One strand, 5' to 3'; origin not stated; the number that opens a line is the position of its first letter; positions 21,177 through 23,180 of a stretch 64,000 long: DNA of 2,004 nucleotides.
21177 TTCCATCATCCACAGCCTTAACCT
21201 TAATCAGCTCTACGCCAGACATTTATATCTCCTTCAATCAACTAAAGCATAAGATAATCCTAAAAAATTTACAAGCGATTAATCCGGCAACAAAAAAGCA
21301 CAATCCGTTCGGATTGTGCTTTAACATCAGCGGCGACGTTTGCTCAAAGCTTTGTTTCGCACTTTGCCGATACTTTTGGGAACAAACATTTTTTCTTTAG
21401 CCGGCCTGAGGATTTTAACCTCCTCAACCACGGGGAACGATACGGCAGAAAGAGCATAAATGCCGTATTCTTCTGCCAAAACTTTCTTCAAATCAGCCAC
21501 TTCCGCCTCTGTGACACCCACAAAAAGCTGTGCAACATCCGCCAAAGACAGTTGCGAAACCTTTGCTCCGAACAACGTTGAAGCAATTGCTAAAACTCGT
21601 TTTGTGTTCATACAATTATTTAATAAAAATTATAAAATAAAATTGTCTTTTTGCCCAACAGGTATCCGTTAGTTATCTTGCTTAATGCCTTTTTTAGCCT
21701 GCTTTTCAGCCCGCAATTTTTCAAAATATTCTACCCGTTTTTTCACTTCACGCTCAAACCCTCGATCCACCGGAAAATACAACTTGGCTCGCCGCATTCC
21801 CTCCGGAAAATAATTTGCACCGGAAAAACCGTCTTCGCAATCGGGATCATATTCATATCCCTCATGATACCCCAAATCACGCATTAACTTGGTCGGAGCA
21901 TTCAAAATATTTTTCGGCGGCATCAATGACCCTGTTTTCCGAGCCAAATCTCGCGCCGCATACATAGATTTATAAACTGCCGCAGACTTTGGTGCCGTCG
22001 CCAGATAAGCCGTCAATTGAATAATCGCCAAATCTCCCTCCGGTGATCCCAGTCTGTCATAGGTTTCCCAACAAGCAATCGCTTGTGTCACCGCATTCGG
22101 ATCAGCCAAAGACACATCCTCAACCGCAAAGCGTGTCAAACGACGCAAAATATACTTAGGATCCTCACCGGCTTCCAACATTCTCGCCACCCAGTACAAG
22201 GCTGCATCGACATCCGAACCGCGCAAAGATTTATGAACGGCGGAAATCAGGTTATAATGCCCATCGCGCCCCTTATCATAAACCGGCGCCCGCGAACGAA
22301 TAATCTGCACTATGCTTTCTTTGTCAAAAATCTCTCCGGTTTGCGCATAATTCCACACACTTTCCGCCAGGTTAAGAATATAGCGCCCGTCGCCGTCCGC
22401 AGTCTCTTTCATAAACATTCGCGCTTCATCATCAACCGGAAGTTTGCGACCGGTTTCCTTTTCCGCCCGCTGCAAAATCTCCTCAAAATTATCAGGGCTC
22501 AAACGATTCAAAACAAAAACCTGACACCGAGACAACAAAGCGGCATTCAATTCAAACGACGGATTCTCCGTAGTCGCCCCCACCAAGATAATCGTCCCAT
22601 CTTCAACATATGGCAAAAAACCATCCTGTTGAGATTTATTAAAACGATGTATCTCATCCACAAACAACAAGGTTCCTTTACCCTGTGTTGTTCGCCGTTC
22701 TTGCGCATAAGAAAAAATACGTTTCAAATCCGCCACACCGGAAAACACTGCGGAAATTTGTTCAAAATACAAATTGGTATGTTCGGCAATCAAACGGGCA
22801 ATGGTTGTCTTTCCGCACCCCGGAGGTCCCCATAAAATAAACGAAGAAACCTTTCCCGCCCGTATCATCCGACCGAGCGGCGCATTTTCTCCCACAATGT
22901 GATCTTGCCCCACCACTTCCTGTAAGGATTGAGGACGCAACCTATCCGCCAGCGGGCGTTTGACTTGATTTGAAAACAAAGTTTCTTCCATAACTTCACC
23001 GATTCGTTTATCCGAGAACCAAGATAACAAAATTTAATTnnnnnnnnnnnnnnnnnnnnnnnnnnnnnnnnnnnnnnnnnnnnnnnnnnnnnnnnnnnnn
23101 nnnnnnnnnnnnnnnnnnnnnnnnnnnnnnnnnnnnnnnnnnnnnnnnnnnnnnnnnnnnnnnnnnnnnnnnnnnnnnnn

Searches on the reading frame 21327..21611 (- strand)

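Call 3: search_protein_families(library=pfam, proteins=[window:21327-21611:-], max_evalue=0.1)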
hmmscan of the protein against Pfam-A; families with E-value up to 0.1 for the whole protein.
window:21327-21611:- (94 aa): 1 family
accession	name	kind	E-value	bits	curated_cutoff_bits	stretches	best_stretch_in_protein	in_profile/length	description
PF16320.10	Ribosomal_L12_N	-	0.045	13.9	25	0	37-56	16-35/48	Ribosomal protein L7/L12 dimerisation domain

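Call 4: search_protein_families(library=ncbifam, proteins=[window:21327-21611:-], max_evalue=0.1)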
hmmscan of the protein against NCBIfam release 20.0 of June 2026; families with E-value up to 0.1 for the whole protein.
window:21327-21611:- (94 aa): 0 families

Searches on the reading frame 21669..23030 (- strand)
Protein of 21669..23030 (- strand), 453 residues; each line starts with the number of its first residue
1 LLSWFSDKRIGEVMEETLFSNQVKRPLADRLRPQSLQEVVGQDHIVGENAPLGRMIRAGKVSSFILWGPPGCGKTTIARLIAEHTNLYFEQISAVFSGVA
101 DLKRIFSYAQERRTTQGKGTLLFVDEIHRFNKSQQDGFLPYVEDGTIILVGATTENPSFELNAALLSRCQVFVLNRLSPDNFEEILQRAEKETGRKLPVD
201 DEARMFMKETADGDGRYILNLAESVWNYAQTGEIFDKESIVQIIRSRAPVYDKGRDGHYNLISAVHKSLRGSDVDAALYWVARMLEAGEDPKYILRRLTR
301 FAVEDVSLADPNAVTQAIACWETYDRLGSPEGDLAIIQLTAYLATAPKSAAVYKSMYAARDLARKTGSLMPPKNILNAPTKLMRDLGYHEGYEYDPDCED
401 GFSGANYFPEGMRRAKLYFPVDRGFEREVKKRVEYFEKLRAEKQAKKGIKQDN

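Call 3: search_protein_families(library=pfam, proteins=[window:21669-23030:-], max_evalue=0.1)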
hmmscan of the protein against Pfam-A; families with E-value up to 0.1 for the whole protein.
window:21669-23030:- (453 aa): 27 families (the best 25 are shown)
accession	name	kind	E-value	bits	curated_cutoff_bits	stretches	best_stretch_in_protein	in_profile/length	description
PF12002.13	MgsA_C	-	3.8e-58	196.5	27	1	271-435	1-165/167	MgsA AAA+ ATPase C terminal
PF16193.11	AAA_assoc_2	-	8e-19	68.1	34.3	1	195-270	3-81/81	AAA C-terminal domain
PF00004.35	AAA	-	1.7e-15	58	21.2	1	65-174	2-128/131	ATPase family associated with various cellular activities (AAA)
PF05496.18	RuvB_N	-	5.9e-13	49.3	27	1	31-158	1-125/159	Holliday junction DNA helicase RuvB P-loop domain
PF07728.20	AAA_5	-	1.8e-07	31.7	22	1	64-155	2-103/139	AAA domain (dynein-related subfamily)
PF13173.12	AAA_14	-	1.5e-05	25.4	27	1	64-178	5-124/129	AAA domain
PF13191.12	AAA_16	-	9.1e-05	23.5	32.6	1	54-84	17-47/167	AAA ATPase domain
PF00158.32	Sigma54_activat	-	0.00013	22.1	20.2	1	109-156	81-131/168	Sigma-54 interaction domain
PF13245.12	AAA_19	-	0.00018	22.2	25.1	0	62-86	12-36/134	AAA domain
PF14532.12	Sigma54_activ_2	-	0.00028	21.6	25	1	65-144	25-95/138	Sigma-54 interaction domain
PF13238.12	AAA_18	-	0.00035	21.5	29.4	1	66-104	3-40/128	AAA domain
PF01078.27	Mg_chelatase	-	0.00066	19.6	20.3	1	58-81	19-42/207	Magnesium chelatase, subunit ChlI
PF13401.12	AAA_22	-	0.00068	20.4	27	1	63-85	7-29/130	AAA domain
PF13207.12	AAA_17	-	0.0017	19.1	27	1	68-97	2-31/136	AAA domain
PF04851.21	ResIII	-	0.0022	18.3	22.5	0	93-154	101-162/164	Type III restriction enzyme, res subunit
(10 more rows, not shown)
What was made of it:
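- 21669..23030 (-): rarA (mgsA), immediately downstream. This neighbour is specific to the clade and is probably not part of the module. MgsA_C at 3.8e-58 (call 3).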

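Call 4: search_protein_families(library=ncbifam, proteins=[window:21669-23030:-], max_evalue=0.1)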
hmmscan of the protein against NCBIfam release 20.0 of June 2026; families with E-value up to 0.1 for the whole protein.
window:21669-23030:- (453 aa): 95 families (the best 25 are shown)
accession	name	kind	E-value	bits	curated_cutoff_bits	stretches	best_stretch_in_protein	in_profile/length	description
NF009881.0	PRK13341.1-2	equivalog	1.2e-119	400.3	651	1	20-434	11-432/736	AAA family ATPase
NF009883.0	PRK13341.1-4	equivalog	4.8e-108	362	668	1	22-433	16-434/729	AAA family ATPase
NF009882.0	PRK13341.1-3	equivalog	2.6e-95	320.1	1197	1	22-430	15-430/734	AAA family ATPase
NF009880.0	PRK13341.1-1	equivalog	3.1e-86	290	891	1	24-443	5-409/599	AAA family ATPase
NF011289.0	PRK14700.1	equivalog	1.7e-53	181.7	570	1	139-439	1-297/300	recombination factor protein RarA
TIGR02397.1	dnaX_nterm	equivalog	2e-20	73.3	250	2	26-86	3-61/355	DNA polymerase III subunit gamma/tau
TIGR02903.1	spore_lon_C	equivalog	6.2e-17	61.3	678.8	2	18-85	135-199/615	Lon family ATP-dependent protease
NF000868.0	PRK00080.1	equivalog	7.6e-16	57.9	282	1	26-146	15-130/330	Holliday junction branch migration DNA helicase RuvB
NF004549.0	PRK05896.1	equivalog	8.7e-16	57.7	578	2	122-230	123-229/642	DNA polymerase III subunits gamma and tau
NF011523.0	PRK14962.1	equivalog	9.1e-16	57.7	576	2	98-231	98-228/474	DNA polymerase III subunits gamma and tau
NF011531.0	PRK14971.1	equivalog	5.9e-15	55.1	685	2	115-231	118-232/614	DNA polymerase III subunit gamma/tau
NF011512.0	PRK14950.1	equivalog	7e-15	55.2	593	2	30-86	9-63/585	DNA polymerase III subunits gamma and tau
TIGR02902.1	spore_lonB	equivalog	7.1e-15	54.6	723.3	2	22-85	50-110/531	ATP-dependent protease LonB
NF011524.0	PRK14963.1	equivalog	1.1e-14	54.4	601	2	29-86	6-61/647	DNA polymerase III subunits gamma and tau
NF006585.0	PRK09111.1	equivalog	1.4e-14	53.6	604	2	23-90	26-91/616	DNA polymerase III subunit gamma/tau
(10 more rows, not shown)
